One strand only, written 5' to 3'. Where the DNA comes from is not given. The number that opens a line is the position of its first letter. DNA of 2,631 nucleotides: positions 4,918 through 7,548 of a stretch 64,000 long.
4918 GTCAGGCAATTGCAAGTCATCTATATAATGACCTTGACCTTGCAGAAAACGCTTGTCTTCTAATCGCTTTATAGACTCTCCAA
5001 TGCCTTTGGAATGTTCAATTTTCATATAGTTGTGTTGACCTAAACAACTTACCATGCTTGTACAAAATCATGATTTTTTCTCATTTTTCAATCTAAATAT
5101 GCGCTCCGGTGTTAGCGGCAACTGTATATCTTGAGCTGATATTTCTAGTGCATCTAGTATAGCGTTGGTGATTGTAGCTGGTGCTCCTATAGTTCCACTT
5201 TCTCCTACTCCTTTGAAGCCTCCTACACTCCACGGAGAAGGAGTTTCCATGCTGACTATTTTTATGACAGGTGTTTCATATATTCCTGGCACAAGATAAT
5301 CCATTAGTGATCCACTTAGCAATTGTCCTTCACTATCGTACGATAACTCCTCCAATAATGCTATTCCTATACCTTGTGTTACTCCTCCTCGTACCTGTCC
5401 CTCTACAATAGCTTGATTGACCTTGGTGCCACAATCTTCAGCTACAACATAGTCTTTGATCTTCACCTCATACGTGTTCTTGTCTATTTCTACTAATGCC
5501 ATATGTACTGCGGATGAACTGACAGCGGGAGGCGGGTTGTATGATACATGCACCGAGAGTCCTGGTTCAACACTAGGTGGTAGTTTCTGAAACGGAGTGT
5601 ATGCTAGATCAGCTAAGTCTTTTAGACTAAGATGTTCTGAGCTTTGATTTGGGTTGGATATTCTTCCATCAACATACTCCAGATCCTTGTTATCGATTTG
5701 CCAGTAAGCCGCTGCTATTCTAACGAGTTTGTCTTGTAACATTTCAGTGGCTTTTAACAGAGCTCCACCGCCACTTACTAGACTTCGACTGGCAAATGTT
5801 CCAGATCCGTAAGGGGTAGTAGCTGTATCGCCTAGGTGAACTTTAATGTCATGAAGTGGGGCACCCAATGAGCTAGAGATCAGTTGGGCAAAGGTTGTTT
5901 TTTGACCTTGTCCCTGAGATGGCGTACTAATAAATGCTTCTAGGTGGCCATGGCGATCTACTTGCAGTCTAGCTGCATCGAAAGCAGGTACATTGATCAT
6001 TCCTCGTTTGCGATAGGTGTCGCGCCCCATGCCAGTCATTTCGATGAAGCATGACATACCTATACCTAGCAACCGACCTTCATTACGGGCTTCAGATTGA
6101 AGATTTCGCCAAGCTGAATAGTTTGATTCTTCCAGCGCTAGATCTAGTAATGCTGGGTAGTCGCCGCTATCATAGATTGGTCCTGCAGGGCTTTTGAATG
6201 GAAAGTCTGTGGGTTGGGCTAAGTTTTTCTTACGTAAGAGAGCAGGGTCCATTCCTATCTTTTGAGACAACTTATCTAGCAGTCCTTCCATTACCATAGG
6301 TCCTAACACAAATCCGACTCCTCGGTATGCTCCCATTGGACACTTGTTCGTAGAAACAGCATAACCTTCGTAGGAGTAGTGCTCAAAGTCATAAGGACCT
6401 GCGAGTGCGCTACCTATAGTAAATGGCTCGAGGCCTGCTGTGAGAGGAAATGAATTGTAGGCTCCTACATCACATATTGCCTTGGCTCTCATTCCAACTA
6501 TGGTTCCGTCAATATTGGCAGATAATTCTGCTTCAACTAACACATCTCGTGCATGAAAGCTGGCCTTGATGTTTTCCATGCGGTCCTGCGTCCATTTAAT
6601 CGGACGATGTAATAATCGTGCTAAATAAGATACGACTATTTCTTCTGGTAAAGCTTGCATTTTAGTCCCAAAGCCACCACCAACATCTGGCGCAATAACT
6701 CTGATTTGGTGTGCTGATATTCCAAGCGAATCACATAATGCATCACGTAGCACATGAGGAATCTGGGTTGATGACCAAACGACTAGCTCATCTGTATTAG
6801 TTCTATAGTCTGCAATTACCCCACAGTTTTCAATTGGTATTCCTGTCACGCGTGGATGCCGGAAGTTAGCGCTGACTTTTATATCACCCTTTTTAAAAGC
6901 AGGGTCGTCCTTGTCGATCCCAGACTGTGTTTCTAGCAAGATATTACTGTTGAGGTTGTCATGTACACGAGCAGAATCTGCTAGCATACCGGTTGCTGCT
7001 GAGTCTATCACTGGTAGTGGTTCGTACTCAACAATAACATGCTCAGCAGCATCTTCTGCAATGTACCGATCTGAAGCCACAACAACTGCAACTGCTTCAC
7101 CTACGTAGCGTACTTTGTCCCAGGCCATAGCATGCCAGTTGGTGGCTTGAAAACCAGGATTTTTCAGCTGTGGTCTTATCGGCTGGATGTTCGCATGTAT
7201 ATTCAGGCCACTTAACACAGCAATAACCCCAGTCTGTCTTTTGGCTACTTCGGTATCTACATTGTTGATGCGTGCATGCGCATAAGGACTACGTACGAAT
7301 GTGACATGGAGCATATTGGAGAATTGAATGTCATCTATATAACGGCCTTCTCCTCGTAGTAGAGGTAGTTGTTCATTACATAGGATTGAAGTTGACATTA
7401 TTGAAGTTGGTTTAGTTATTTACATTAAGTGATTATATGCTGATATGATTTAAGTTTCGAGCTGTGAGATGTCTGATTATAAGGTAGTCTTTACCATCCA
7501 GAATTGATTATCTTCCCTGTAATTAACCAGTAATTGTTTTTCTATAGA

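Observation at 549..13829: N-heterocycle degradation array: Mo-hydroxylase with two complete large subunits (L-L-M-S) plus ring-opening and amidohydrolase genes, next to a nicotinamidase-like gene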

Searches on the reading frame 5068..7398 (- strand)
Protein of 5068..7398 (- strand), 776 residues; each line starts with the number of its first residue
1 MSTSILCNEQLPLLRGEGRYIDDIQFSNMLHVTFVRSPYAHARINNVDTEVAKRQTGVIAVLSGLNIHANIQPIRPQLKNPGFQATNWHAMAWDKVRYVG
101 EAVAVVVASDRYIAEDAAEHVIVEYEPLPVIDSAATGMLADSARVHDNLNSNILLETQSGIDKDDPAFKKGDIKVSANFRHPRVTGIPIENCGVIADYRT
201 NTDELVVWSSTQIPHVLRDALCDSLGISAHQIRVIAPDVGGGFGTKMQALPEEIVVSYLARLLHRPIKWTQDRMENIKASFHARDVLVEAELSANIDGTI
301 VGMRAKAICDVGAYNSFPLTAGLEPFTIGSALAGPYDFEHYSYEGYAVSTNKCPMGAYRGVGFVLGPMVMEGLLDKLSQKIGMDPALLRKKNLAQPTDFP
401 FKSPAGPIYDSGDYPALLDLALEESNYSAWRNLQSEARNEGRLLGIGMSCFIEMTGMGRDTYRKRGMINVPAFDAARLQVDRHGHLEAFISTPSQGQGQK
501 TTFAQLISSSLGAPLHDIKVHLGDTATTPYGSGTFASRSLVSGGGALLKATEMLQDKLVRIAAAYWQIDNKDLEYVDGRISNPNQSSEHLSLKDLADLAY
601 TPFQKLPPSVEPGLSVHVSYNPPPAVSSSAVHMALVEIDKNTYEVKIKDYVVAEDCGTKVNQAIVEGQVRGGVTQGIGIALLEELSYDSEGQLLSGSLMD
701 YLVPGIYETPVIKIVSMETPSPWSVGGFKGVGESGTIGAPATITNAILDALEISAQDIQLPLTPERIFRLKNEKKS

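Call 3: search_protein_families(library=pfam, proteins=[window:5068-7398:-])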
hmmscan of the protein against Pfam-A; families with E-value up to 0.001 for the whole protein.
window:5068-7398:- (776 aa): 3 families
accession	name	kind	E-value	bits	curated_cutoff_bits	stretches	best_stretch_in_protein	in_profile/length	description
PF20256.3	MoCoBD_2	-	7.3e-75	252.5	27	1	421-710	2-283/283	Molybdopterin cofactor-binding domain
PF02738.23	MoCoBD_1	-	1.9e-66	224.1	27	1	145-393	1-244/244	Molybdopterin cofactor-binding domain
PF01315.27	Ald_Xan_dh_C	-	2.4e-29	102.3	31.3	1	16-129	2-110/110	Aldehyde oxidase and xanthine dehydrogenase, a/b hammerhead domain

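Call 6: search_protein_families(library=ncbifam, proteins=[window:5068-7398:-], max_evalue=0.00001)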
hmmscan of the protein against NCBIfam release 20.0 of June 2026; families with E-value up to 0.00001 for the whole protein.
window:5068-7398:- (776 aa): 13 families
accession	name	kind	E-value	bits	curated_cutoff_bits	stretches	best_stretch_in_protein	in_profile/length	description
NF041018.1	glyceraldDH_alpha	equivalog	5.4e-177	590.4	790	1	9-768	11-741/741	glyceraldehyde dehydrogenase subunit alpha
TIGR02416.1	CO_dehy_Mo_lg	equivalog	1.2e-170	569.4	991.15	1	13-769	5-769/770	aerobic carbon-monoxide dehydrogenase large subunit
NF040766.1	CODH_aero_grp5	exception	1.1e-169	566.2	950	1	5-771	9-785/785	aerobic carbon-monoxide dehydrogenase large subunit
NF043082.1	XdhA_XDHase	equivalog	9.4e-119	397.7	780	1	15-770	15-751/758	xanthine dehydrogenase subunit XdhA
NF007426.0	PRK09970.1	equivalog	2.3e-115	386.4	916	1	15-769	20-753/761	xanthine dehydrogenase molybdenum-binding subunit XdhA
TIGR03194.1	4hydrxCoA_A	equivalog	1.7e-110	370.6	994.55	1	15-769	11-744/746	4-hydroxybenzoyl-CoA reductase subunit alpha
TIGR03196.1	pucD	equivalog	8.9e-89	298.8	783.65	1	16-767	18-754/763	xanthine dehydrogenase subunit D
NF045668.1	pterin_aldehy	equivalog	1.2e-72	245.4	1100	1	27-768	204-901/905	molybdopterin-dependent aldehyde oxidoreductase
TIGR03311.1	Se_dep_XDH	equivalog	3.1e-67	227.3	830.45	2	15-559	176-679/848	selenium-dependent xanthine dehydrogenase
TIGR02965.1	xanthine_xdhB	equivalog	2.6e-59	201.2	849.5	1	15-768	15-751/758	xanthine dehydrogenase molybdopterin binding subunit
TIGR03313.1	Se_sel_red_Mo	hypoth_equivalog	3.3e-57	193.9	1101.9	2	160-769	360-947/951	molybdopterin-dependent oxidoreductase Mo/Fe-S-binding subunit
NF041671.1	peri_hyde_PaoC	equivalog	1e-53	182.8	1180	1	28-766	47-726/735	aldehyde oxidoreductase molybdenum-binding subunit PaoC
TIGR02969.1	mam_aldehyde_ox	subfamily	2.8e-32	111.2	1912.3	2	16-529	591-1073/1330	aldehyde oxidase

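Call 15: search_solved_structures(query=window:5068-7398:-, max_evalue=1e-20)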
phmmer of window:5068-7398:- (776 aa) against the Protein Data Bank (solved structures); distinct sequences matched with E-value up to 1e-20: 40.
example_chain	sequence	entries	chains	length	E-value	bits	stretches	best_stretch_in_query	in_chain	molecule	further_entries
1t3q_B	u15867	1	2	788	1.2e-170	572.7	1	2-773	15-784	quinoline 2-oxidoreductase large subunit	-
8uem_A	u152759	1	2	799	2.7e-157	528.5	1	8-769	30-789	Carbon monoxide dehydrogenase (Large chain), CoxL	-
1ffu_B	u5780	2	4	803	8.1e-136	457.5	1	3-770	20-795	CUTL, MOLYBDOPROTEIN OF CARBON MONOXIDE DEHYDROGENASE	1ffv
1n5w_B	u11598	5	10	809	9e-132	444.2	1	10-770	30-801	Carbon monoxide dehydrogenase large chain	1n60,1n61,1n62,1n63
1zxi_B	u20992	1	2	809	1.2e-131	443.7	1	10-770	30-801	Carbon monoxide dehydrogenase large chain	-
4zoh_A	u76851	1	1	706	4.9e-101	342.5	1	9-751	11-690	Putative oxidoreductase molybdopterin-binding subunit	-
7dqx_A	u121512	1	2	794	7.6e-101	341.9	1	4-769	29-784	6-hydroxypseudooxynicotine dehydrogenase complex subunit gamma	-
1rm6_A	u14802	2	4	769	3.7e-75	257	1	14-774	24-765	4-hydroxybenzoyl-CoA reductase alpha subunit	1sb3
1sij_A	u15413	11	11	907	4.5e-40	141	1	28-569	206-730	Aldehyde oxidoreductase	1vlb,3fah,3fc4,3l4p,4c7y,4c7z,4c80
5y6q_C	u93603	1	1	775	2.1e-34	122.2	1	15-764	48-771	Aldehyde oxidase large subunit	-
3hrd_A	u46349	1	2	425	5.1e-34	120.9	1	11-393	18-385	Nicotinate dehydrogenase large molybdopterin subunit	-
5g5g_C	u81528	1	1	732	1.1e-33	119.8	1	28-764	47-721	PUTATIVE XANTHINE DEHYDROGENASE YAGS FAD-BINDING SUBUNIT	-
2w55_B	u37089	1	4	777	1.4e-33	119.5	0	492-768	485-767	XANTHINE DEHYDROGENASE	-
5g5h_C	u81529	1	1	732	1.5e-33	119.4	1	28-764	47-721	Aldehyde oxidoreductase molybdenum-binding subunit PaoC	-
1jro_B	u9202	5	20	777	2.1e-33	118.9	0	492-768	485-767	xanthine dehydrogenase, chain B | XANTHINE DEHYDROGENASE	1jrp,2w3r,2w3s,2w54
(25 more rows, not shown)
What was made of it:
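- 5068..7398 (-): Mo large subunit MoL2 (776 aa), Qor/Ndh-type. Proposed to perform the first alpha-hydroxylation. The best PDB hit is QorL 1T3Q at 573 bits (call 15).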

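Call 47: search_dna_similar(query=window:5068-7398:-, collection=plasmids, mode=protein, max_rows=40)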
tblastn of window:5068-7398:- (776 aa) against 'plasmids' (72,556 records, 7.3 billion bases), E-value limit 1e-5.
Records with a match: 1114; places in all: 1837; records where one place covers at least 80% of the query: 932.
Best place of each record, by identity: <60% 1114.
By first word of the organism name: Sinorhizobium 154; Rhizobium 131; Pantoea 92; Pseudosulfitobacter 90; Agrobacterium 37; Azospirillum 33; Sulfitobacter 31; Streptomyces 26; Ensifer 21; Deinococcus 20; and 137 more.
By predicted mobility (MOB-suite, as given by PLSDB): non-mobilizable 723; conjugative 258; mobilizable 133.
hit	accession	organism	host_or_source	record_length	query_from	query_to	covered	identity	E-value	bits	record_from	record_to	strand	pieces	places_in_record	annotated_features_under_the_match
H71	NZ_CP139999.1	Agrobacterium tumefaciens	-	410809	13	775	98%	41.6%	3e-169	548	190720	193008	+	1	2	xanthine dehydrogenase family protein molybdopterin-binding subunit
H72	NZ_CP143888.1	Agrobacterium deltaense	Cell culture,Plant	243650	13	775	98%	41.4%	1e-170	552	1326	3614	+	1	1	xanthine dehydrogenase family protein molybdopterin-binding subunit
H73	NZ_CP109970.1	Agrobacterium salinitolerans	-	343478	13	775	98%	41.4%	4e-168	545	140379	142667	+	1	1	xanthine dehydrogenase family protein molybdopterin-binding subunit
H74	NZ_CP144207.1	Sinorhizobium chiapasense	mixed culture,rhizosphere soil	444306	13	775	98%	40.8%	4e-167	542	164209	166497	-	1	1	xanthine dehydrogenase family protein molybdopterin-binding subunit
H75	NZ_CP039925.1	Agrobacterium tumefaciens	-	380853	13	775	98%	40.8%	1e-165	538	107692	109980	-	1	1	xanthine dehydrogenase family protein molybdopterin-binding subunit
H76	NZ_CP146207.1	Sinorhizobium meliloti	-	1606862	13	775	98%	40.7%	5e-166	539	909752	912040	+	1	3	none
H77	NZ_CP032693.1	Rhizobium sp. CCGE532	Phaseolus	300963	13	774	98%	40.8%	2e-168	546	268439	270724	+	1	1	xanthine dehydrogenase family protein molybdopterin-binding subunit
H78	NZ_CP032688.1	Rhizobium sp. CCGE531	Phaseolus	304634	13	774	98%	40.8%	2e-168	546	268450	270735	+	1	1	xanthine dehydrogenase family protein molybdopterin-binding subunit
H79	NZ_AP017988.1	Aminobacter sp. SS-2016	Lotus japoicus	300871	13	770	98%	41.0%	1e-152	500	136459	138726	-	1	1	xanthine dehydrogenase family protein molybdopterin-binding subunit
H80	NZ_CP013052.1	Sinorhizobium americanum CCGM7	Phaseolus vulgaris,root nodules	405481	13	775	98%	40.6%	2e-164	535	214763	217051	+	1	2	xanthine dehydrogenase family protein molybdopterin-binding subunit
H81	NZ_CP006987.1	Rhizobium etli bv. mimosae str. IE4771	Phaseolus vulgaris,whole organism,nodule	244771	13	770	98%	40.8%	3e-168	545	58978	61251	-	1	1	xanthine dehydrogenase family protein molybdopterin-binding subunit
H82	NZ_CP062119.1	Aminobacter sp. SR38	bacterial pure culture,soil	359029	13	770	98%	40.8%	2e-147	485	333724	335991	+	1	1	xanthine dehydrogenase family protein molybdopterin-binding subunit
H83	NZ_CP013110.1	Sinorhizobium americanum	Vachellia farnesiana,cell culture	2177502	13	775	98%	40.5%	8e-162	527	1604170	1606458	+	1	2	record has no annotation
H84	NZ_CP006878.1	Rhizobium gallicum bv. gallicum R602sp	Phaseolus vulgaris,whole ...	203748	13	774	98%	40.5%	3e-166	540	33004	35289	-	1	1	xanthine dehydrogenase family protein molybdopterin-binding subunit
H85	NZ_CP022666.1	Rhizobium leguminosarum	single cell,root nodules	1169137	13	775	98%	40.2%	3e-165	537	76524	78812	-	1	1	record has no annotation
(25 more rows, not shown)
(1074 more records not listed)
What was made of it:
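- The closest plasmid homologues of MoL2 are rhizobial form II-like proteins of unknown function at 41% identity (call 47).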

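Call 49: get_annotated_region(hit=H71, flank=7000)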
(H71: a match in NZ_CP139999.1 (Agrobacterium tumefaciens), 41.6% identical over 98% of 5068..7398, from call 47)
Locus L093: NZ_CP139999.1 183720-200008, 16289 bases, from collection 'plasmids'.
description: Agrobacterium tumefaciens strain HAMBI 105 plasmid unnamed, complete sequence
organism: Agrobacterium tumefaciens (NCBI taxid 358)
taxonomy: Bacteria; Pseudomonadota; Alphaproteobacteria; Hyphomicrobiales; Rhizobiaceae; Agrobacterium; Agrobacterium tumefaciens
host: -; source: -; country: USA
typing (MOB-suite, as given by PLSDB): conjugative; relaxase MOBQ; mating-pair formation MPF_T
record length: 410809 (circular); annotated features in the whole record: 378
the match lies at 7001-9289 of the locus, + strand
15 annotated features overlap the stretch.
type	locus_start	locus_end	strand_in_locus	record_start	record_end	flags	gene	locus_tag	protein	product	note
CDS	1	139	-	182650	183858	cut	-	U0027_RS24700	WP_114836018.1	ABC transporter substrate-binding protein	-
CDS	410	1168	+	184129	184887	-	-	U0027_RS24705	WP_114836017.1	ABC transporter ATP-binding protein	-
CDS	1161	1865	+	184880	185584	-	-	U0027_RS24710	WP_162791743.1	ABC transporter ATP-binding protein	-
CDS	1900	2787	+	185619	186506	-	-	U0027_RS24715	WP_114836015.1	branched-chain amino acid ABC transporter permease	GO:0015803 - branched-chain amino acid transport [Evidence IEA]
CDS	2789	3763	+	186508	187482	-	-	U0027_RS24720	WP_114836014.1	branched-chain amino acid ABC transporter permease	GO:0015803 - branched-chain amino acid transport [Evidence IEA]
CDS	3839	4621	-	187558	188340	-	-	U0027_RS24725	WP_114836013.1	carbon monoxide dehydrogenase subunit G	-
CDS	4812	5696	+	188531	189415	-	-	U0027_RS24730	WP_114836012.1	xanthine dehydrogenase family protein subunit M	-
CDS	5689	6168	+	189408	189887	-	-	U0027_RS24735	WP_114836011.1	(2Fe-2S)-binding protein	-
CDS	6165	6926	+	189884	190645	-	-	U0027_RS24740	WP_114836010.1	N-acyl homoserine lactonase family protein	-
CDS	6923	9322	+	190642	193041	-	-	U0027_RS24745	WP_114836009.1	xanthine dehydrogenase family protein molybdopterin-binding subunit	-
CDS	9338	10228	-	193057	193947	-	-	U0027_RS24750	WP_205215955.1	helix-turn-helix domain-containing protein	-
CDS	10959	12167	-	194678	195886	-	-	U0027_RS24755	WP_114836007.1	multidrug effflux MFS transporter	GO:0055085 - transmembrane transport [Evidence IEA]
CDS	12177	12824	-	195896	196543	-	-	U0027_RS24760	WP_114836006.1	TetR/AcrR family transcriptional regulator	GO:0006355 - regulation of DNA-templated transcription [Evidence IEA]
CDS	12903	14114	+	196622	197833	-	-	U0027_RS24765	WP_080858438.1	efflux RND transporter periplasmic adaptor subunit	GO:0006810 - transport [Evidence IEA]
CDS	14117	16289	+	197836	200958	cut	-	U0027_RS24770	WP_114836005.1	efflux RND transporter permease subunit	-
